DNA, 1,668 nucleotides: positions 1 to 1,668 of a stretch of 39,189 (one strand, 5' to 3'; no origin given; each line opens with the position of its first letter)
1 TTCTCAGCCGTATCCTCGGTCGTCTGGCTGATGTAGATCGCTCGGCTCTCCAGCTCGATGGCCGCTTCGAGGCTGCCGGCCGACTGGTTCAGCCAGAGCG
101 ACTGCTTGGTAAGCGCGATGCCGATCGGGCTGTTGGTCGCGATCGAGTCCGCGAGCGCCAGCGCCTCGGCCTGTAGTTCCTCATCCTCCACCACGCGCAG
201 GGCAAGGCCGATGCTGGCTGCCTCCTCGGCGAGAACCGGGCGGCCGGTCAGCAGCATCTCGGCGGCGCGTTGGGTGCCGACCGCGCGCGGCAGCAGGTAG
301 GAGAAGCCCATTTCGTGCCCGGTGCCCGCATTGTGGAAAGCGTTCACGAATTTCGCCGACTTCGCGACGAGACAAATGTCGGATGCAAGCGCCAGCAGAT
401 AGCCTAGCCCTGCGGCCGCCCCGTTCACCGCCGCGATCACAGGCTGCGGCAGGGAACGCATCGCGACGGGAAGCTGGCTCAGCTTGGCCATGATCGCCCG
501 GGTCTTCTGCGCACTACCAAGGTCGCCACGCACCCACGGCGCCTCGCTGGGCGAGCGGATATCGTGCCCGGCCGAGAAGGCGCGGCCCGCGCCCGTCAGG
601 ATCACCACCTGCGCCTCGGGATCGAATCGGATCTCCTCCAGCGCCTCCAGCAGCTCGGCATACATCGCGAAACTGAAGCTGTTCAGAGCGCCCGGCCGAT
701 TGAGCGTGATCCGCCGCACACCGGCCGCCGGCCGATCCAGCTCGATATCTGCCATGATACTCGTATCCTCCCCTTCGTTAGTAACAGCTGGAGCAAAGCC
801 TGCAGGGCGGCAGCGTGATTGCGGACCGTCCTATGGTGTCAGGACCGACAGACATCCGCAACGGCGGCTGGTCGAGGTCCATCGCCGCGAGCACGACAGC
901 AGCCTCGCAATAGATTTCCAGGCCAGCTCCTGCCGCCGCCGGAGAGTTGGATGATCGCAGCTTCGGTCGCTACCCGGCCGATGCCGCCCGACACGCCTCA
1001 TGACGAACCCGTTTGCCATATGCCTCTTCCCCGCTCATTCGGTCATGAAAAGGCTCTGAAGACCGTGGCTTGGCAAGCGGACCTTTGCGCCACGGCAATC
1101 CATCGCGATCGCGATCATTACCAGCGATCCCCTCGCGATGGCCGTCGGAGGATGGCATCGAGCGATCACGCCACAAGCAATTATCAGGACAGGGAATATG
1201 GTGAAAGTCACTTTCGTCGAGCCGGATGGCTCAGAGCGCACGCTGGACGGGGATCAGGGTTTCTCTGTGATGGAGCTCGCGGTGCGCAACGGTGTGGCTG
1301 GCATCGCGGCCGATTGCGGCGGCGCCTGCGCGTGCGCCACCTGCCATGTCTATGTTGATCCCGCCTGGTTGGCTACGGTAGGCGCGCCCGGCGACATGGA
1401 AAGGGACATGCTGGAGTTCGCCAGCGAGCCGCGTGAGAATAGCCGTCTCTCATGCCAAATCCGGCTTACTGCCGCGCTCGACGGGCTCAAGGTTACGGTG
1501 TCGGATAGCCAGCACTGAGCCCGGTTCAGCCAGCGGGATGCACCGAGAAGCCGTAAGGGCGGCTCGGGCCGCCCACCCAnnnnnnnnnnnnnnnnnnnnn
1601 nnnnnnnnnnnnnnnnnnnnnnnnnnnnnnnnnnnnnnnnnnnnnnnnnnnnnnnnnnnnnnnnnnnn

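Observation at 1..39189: Oxygenase-heavy steroid/bile-salt-type catabolic supercluster with no visible thiolase, aldolase or reductase partners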

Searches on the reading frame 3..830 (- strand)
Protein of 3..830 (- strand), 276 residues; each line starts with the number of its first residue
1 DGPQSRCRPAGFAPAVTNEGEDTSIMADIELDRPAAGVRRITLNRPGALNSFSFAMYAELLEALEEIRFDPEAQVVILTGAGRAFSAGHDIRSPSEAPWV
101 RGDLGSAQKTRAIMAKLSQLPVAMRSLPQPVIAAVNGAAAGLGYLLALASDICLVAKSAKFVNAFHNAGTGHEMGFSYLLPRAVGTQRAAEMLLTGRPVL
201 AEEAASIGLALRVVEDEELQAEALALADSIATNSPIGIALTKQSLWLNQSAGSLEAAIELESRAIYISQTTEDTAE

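Call 6: search_protein_families(library=pfam, proteins=[window:3-830:-])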
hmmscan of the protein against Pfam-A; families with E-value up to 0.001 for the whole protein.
window:3-830:- (276 aa): 2 families
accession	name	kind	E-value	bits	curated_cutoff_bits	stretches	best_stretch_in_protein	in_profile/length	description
PF00378.25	ECH_1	-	1.5e-49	169.1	27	1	36-273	4-232/251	Enoyl-CoA hydratase/isomerase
PF16113.10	ECH_2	-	1.9e-28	100.4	27.2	1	38-224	1-182/335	Enoyl-CoA hydratase/isomerase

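Call 19: search_protein_families(library=ncbifam, proteins=[window:3-830:-], max_evalue=1e-10)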
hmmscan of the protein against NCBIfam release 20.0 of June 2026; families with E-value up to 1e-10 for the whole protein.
window:3-830:- (276 aa): 66 families (the best 25 are shown)
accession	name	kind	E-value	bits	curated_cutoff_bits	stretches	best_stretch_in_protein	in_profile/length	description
NF004519.0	PRK05864.1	equivalog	1.7e-60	204.7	337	1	26-270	8-253/276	enoyl-CoA hydratase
TIGR02280.1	PaaB1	equivalog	5.5e-51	173.5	345.15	1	35-262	6-226/256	2-(1,2-epoxy-1,2-dihydrophenyl)acetyl-CoA isomerase PaaG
NF006107.0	PRK08258.1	equivalog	2.3e-50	171.4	330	1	35-274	24-259/277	enoyl-CoA hydratase family protein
NF004857.0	PRK06210.1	equivalog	7.1e-49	166.7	341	1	28-274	9-257/275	enoyl-CoA hydratase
NF006109.0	PRK08260.1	subfamily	4.3e-48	164.1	320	1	28-276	5-262/296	enoyl-CoA hydratase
NF006699.0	PRK09245.1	subfamily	6.7e-47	160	354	1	37-275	12-249/266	crotonase/enoyl-CoA hydratase family protein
NF004635.0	PRK05981.1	equivalog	1.7e-45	155.6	351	1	36-276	12-250/266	enoyl-CoA hydratase/isomerase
NF051848.1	EnCoAHydtEchA19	equivalog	4e-44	151.1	400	1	39-271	11-237/258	enoyl-CoA hydratase EchA19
NF006008.0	PRK08139.1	equivalog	9.3e-44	149.9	313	1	31-276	14-250/266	enoyl-CoA hydratase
NF004525.0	PRK05870.1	equivalog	4.4e-43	148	285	1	30-267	6-232/249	enoyl-CoA hydratase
NF046063.1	oxepin_alt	equivalog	1.6e-42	145.8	300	1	38-276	10-242/254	oxepin-CoA hydrolase, alternative type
NF005700.0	PRK07511.1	subfamily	6.8e-42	143.8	274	1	38-276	13-245/260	enoyl-CoA hydratase family protein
NF004840.0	PRK06190.1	equivalog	2.6e-41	141.9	253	1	33-265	9-232/260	enoyl-CoA hydratase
NF006007.0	PRK08138.1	subfamily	1.1e-39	136.4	355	1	28-276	8-245/261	enoyl-CoA hydratase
NF005802.0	PRK07657.1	equivalog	1.9e-39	135.8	363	1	29-275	5-243/260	enoyl-CoA hydratase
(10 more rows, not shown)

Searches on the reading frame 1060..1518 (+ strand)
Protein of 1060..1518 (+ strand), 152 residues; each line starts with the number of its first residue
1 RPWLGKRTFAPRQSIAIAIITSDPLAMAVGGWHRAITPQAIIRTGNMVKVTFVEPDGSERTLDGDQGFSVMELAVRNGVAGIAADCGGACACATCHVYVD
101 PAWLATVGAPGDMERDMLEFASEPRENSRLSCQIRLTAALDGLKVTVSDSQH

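Call 6: search_protein_families(library=pfam, proteins=[window:1060-1518:+])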
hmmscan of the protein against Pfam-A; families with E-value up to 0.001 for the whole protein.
window:1060-1518:+ (152 aa): 1 family
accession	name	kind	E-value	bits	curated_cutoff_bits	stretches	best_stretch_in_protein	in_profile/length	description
PF00111.32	Fer2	-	3.3e-10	40.2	21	1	54-137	2-77/77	2Fe-2S iron-sulfur cluster binding domain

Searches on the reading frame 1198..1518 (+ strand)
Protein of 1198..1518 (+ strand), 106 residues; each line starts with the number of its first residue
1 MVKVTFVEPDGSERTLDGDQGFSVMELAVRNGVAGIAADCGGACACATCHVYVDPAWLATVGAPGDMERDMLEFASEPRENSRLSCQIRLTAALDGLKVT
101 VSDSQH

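Call 44: find_encoding_contigs(protein=window:1198-1518:+, flank=10000, max_places=6)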
Protein window:1198-1518:+ (106 aa): 23 contigs read that carry it; 6 places shown.
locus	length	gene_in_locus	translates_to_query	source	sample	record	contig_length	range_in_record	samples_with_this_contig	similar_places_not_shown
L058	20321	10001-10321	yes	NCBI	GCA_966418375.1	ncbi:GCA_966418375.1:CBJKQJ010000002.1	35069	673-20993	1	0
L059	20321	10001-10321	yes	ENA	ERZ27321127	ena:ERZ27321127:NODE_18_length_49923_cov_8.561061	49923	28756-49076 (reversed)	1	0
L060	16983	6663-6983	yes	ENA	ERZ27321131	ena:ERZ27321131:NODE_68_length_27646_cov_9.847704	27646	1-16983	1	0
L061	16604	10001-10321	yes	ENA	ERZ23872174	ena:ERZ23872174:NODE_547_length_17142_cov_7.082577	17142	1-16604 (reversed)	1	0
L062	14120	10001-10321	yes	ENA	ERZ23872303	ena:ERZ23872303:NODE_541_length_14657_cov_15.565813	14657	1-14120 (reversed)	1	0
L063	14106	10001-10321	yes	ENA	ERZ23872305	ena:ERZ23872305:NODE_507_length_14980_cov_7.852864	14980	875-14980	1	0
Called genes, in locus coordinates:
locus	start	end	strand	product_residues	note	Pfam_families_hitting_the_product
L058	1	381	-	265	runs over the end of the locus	PF00106:adh_short, PF03807:F420_oxidored (weak), PF08659:KR (weak), PF13561:adh_short_C2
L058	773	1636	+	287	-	PF27522:YDMC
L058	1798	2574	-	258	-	PF00106:adh_short, PF08659:KR (weak), PF13561:adh_short_C2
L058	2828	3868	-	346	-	PF05721:PhyH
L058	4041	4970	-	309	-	PF00106:adh_short, PF13561:adh_short_C2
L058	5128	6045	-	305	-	PF00378:ECH_1, PF16113:ECH_2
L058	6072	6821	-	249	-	PF00106:adh_short, PF08659:KR (weak), PF13561:adh_short_C2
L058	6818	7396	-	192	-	PF13577:SnoaL_4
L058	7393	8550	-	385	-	PF00724:Oxidored_FMN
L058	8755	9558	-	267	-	PF00378:ECH_1, PF16113:ECH_2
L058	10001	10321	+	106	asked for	PF00111:Fer2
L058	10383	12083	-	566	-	PF00732:GMC_oxred_N, PF00890:FAD_binding_2 (faint), PF05199:GMC_oxred_C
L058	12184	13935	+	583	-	PF07969:Amidohydro_3, PF01979:Amidohydro_1 (weak)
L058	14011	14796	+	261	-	PF00106:adh_short, PF08659:KR, PF23441:SDR (faint), PF13561:adh_short_C2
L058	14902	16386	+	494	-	PF00171:Aldedh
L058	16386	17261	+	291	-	PF00106:adh_short, PF08659:KR, PF13561:adh_short_C2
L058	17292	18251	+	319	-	PF00106:adh_short, PF08659:KR (weak), PF13561:adh_short_C2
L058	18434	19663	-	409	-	PF00067:p450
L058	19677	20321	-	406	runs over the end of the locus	PF00067:p450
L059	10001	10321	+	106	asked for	PF00111:Fer2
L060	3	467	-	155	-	?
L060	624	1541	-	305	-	PF00378:ECH_1, PF16113:ECH_2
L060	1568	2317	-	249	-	PF00106:adh_short, PF08659:KR (weak), PF13561:adh_short_C2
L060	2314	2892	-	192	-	PF13577:SnoaL_4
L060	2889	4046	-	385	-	PF00724:Oxidored_FMN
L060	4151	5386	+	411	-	PF00108:Thiolase_N, PF02803:Thiolase_C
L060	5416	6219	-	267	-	PF00378:ECH_1, PF16113:ECH_2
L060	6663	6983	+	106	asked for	PF00111:Fer2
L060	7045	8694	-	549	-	PF00732:GMC_oxred_N, PF00890:FAD_binding_2 (faint), PF05199:GMC_oxred_C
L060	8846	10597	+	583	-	PF07969:Amidohydro_3, PF01979:Amidohydro_1 (weak)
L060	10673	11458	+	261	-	PF00106:adh_short, PF08659:KR, PF23441:SDR (faint), PF13561:adh_short_C2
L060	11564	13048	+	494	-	PF00171:Aldedh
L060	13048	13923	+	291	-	PF00106:adh_short, PF08659:KR, PF13561:adh_short_C2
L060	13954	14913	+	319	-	PF00106:adh_short, PF08659:KR (weak), PF13561:adh_short_C2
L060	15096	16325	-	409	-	PF00067:p450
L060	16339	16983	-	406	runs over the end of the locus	PF00067:p450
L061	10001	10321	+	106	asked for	PF00111:Fer2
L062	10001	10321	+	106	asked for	PF00111:Fer2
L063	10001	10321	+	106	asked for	PF00111:Fer2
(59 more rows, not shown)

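Call 54: search_protein_families(library=ncbifam, proteins=[L060:4151-5386:+, L060:2889-4046:-, L060:2314-2892:-, L060:624-1541:-, L060:5416-6219:-, L058:2828-3868:-, window:1198-1518:+, L058:773-1636:+], max_evalue=1e-8)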
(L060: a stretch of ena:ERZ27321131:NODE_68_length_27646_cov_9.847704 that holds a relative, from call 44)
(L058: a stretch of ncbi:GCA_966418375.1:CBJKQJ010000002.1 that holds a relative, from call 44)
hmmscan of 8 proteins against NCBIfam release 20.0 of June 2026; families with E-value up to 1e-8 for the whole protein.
L060:4151-5386:+ (411 aa): 34 families (the best 25 are shown)
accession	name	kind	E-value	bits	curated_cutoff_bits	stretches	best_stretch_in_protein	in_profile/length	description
NF004853.0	PRK06205.1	subfamily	3e-196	652.2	551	1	15-411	2-403/404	acetyl-CoA C-acetyltransferase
TIGR01930.1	AcCoA-C-Actrans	subfamily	1.8e-127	425.5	240.55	1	19-409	1-385/385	acetyl-CoA C-acyltransferase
NF006552.0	PRK09051.1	subfamily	2.7e-115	385.8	565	1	15-411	4-395/395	beta-ketothiolase BktB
NF004206.0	PRK05656.1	subfamily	1.3e-114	383.3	688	1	16-410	3-392/392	acetyl-CoA C-acetyltransferase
NF006551.0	PRK09050.1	subfamily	4.7e-111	371.7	605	1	15-411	2-401/401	3-oxoadipyl-CoA thiolase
NF042999.1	bketothiol_BktB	equivalog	9.4e-110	367.5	725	1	15-411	3-394/394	beta-ketothiolase BktB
TIGR02430.1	pcaF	equivalog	1.2e-109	367.1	597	1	15-411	1-400/400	3-oxoadipyl-CoA thiolase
NF006001.0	PRK08131.1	equivalog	7.1e-102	341.3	622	1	16-411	3-400/401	3-oxoadipyl-CoA thiolase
NF005865.0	PRK07801.1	equivalog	2.3e-99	333.2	591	1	15-411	2-382/382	acetyl-CoA C-acetyltransferase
NF005805.0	PRK07661.1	equivalog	4.2e-95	318.9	633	1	14-410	1-390/391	acetyl-CoA C-acetyltransferase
NF005077.0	PRK06504.1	subfamily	9.5e-95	318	590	1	16-411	3-390/390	acetyl-CoA C-acetyltransferase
NF005494.0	PRK07108.1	equivalog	1.6e-94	317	615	1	15-409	2-390/392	acetyl-CoA C-acyltransferase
NF006510.0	PRK08947.1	equivalog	3.6e-94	315.9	519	1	15-411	2-387/387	acetyl-CoA C-acyltransferase FadA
NF006553.0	PRK09052.1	equivalog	7.5e-94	315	567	1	14-411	5-399/399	acetyl-CoA C-acyltransferase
NF006086.0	PRK08235.1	equivalog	2.1e-93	313.5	526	1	16-408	3-390/393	acetyl-CoA C-acetyltransferase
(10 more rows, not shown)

L060:2889-4046:- (385 aa): 8 families
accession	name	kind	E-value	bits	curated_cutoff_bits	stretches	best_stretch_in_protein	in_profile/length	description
NF006101.0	PRK08255.1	equivalog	7.1e-41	140.1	1078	1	5-369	394-732/768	bifunctional salicylyl-CoA 5-hydroxylase/oxidoreductase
NF041087.1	bile_acid_BaiCD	equivalog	3.3e-40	137.8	825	1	9-371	3-332/642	bile acid Fe-S flavoenzyme BaiCD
NF007899.0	PRK10605.1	subfamily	7e-40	137.4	403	1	8-234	4-227/365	N-ethylmaleimide reductase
NF010047.0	PRK13523.1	equivalog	1.7e-36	125.9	431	1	10-368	5-321/339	NADPH dehydrogenase NamA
TIGR03997.1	mycofact_OYE_2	equivalog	1.9e-36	125.7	793.15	1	10-371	2-331/645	mycofactocin system FadH/OYE family oxidoreductase 2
NF045592.1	bili_reduct_N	equivalog_domain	3.3e-31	108.7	425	1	10-278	2-248/363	bilirubin reductase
NF045599.1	bili_reduct_long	exception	7.6e-28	97.1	750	1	10-371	1-335/641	bilirubin reductase, long form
TIGR03996.1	mycofact_OYE_1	hypoth_equivalog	5.9e-18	64.7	627.9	1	14-245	6-213/633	mycofactocin system FadH/OYE family oxidoreductase 1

L060:2314-2892:- (192 aa): 0 families

L060:624-1541:- (305 aa): 63 families (the best 25 are shown)
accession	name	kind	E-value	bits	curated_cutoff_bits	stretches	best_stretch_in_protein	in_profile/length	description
NF006128.0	PRK08272.1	subfamily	1.3e-103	346.5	257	1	6-297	7-305/308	crotonase/enoyl-CoA hydratase family protein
NF006140.0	PRK08290.1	subfamily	5.8e-50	170.1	280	1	10-285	6-286/292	enoyl-CoA hydratase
NF009125.0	PRK12478.1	equivalog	4.2e-44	150.8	347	1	12-292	7-282/304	crotonase/enoyl-CoA hydratase family protein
NF004840.0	PRK06190.1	equivalog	4e-36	125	253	1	11-243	3-220/260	enoyl-CoA hydratase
NF051848.1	EnCoAHydtEchA19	equivalog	6.7e-36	124.2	400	1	16-243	4-219/258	enoyl-CoA hydratase EchA19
NF006109.0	PRK08260.1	subfamily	1.1e-32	113.5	320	1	12-238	4-233/296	enoyl-CoA hydratase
NF006588.0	PRK09120.1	equivalog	1.8e-31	109.4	276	1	11-238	7-223/276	p-hydroxycinnamoyl CoA hydratase/lyase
NF004781.0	PRK06127.1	subfamily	3.7e-31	108.8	291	1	10-237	9-224/269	enoyl-CoA hydratase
NF004796.0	PRK06144.1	subfamily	9.4e-31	107.2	272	1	10-237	6-221/262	enoyl-CoA hydratase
NF006008.0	PRK08139.1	equivalog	2e-30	106.2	313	1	12-251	11-235/266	enoyl-CoA hydratase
NF004794.0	PRK06142.1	equivalog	2.5e-29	102.8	308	1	12-155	6-142/273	crotonase/enoyl-CoA hydratase family protein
NF005879.0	PRK07827.1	equivalog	3e-28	98.8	283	1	11-241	6-221/261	enoyl-CoA hydratase family protein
NF004857.0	PRK06210.1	equivalog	1.2e-27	97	341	1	10-233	6-226/275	enoyl-CoA hydratase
NF005864.0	PRK07799.1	equivalog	3.8e-27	95.1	316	1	13-236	9-220/266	crotonase/enoyl-CoA hydratase family protein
NF005073.0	PRK06495.1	subfamily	4.1e-27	95.1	296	1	12-246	4-220/257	enoyl-CoA hydratase/isomerase family protein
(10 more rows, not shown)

L060:5416-6219:- (267 aa): 66 families (the best 25 are shown)
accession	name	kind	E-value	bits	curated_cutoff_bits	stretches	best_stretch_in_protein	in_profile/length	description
NF004519.0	PRK05864.1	equivalog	4.9e-63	213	337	1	6-266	13-274/276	enoyl-CoA hydratase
TIGR02280.1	PaaB1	equivalog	7.4e-56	189.5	345.15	1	10-266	6-255/256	2-(1,2-epoxy-1,2-dihydrophenyl)acetyl-CoA isomerase PaaG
NF006107.0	PRK08258.1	equivalog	1.3e-55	188.6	330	1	10-265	24-275/277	enoyl-CoA hydratase family protein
NF006109.0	PRK08260.1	subfamily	1.2e-53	182.3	320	1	4-267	6-278/296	enoyl-CoA hydratase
NF004857.0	PRK06210.1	equivalog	4.2e-53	180.5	341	1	4-266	10-274/275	enoyl-CoA hydratase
NF006699.0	PRK09245.1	subfamily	2.3e-51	174.6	354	1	12-266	12-265/266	crotonase/enoyl-CoA hydratase family protein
NF051848.1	EnCoAHydtEchA19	equivalog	3.2e-51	174.4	400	1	14-267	11-258/258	enoyl-CoA hydratase EchA19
NF004635.0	PRK05981.1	equivalog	2.4e-50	171.6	351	1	11-267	12-266/266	enoyl-CoA hydratase/isomerase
NF006008.0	PRK08139.1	equivalog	1.1e-48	166.1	313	1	9-266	17-265/266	enoyl-CoA hydratase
NF005700.0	PRK07511.1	subfamily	3.6e-47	161.1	274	1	13-265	13-259/260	enoyl-CoA hydratase family protein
NF046063.1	oxepin_alt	equivalog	1.5e-46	158.9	300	1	13-262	10-253/254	oxepin-CoA hydrolase, alternative type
NF006007.0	PRK08138.1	subfamily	3e-45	154.6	355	1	4-266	9-260/261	enoyl-CoA hydratase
NF005802.0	PRK07657.1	equivalog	3.5e-45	154.6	363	1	4-265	5-258/260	enoyl-CoA hydratase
NF005804.0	PRK07659.1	equivalog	7.1e-44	150.2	311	1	13-266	16-259/260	enoyl-CoA hydratase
NF004525.0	PRK05870.1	equivalog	2.6e-43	148.8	285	1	6-248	7-238/249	enoyl-CoA hydratase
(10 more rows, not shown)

L058:2828-3868:- (346 aa): 1 family
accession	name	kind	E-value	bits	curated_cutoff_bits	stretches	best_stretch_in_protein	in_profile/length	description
NF045813.1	DxPntBtaHylase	equivalog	1.3e-31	110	550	1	38-271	6-257/285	1-deoxypentalenic acid 11-beta-hydroxylase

window:1198-1518:+ (106 aa): 1 family
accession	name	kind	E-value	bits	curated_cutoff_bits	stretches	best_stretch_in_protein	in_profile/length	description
TIGR02007.1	fdx_isc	equivalog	2e-12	47.2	132.1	1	9-92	13-92/110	ISC system 2Fe-2S type ferredoxin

L058:773-1636:+ (287 aa): 1 family
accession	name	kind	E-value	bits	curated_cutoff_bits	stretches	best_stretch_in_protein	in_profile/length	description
NF041278.1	CmcJ_NvfI_EfuI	subfamily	4.9e-82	275.5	80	1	14-287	2-263/263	CmcJ/NvfI family oxidoreductase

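Call 55: list_cluster_members(proteins=[window:1198-1518:+, window:38328-39161:-, window:22773-24428:-])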
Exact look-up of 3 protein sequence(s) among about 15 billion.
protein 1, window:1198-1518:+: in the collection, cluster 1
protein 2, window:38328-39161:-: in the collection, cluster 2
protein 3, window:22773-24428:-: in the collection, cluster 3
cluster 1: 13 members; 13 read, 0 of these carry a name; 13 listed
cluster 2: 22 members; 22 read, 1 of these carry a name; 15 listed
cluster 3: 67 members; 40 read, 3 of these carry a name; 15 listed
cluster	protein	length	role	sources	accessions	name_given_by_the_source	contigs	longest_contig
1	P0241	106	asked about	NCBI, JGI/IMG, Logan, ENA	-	-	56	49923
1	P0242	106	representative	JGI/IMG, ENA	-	-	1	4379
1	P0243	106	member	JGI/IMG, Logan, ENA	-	-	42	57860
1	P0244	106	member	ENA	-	-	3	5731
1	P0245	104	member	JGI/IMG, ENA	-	-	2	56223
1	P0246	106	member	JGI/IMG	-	-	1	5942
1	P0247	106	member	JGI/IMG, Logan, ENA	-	-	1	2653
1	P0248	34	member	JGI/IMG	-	-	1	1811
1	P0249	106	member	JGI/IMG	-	-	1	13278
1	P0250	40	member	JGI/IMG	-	-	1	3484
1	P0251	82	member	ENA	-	-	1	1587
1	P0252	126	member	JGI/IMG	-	-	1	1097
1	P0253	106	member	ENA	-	-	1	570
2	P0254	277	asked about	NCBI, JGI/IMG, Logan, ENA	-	-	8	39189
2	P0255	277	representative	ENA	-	-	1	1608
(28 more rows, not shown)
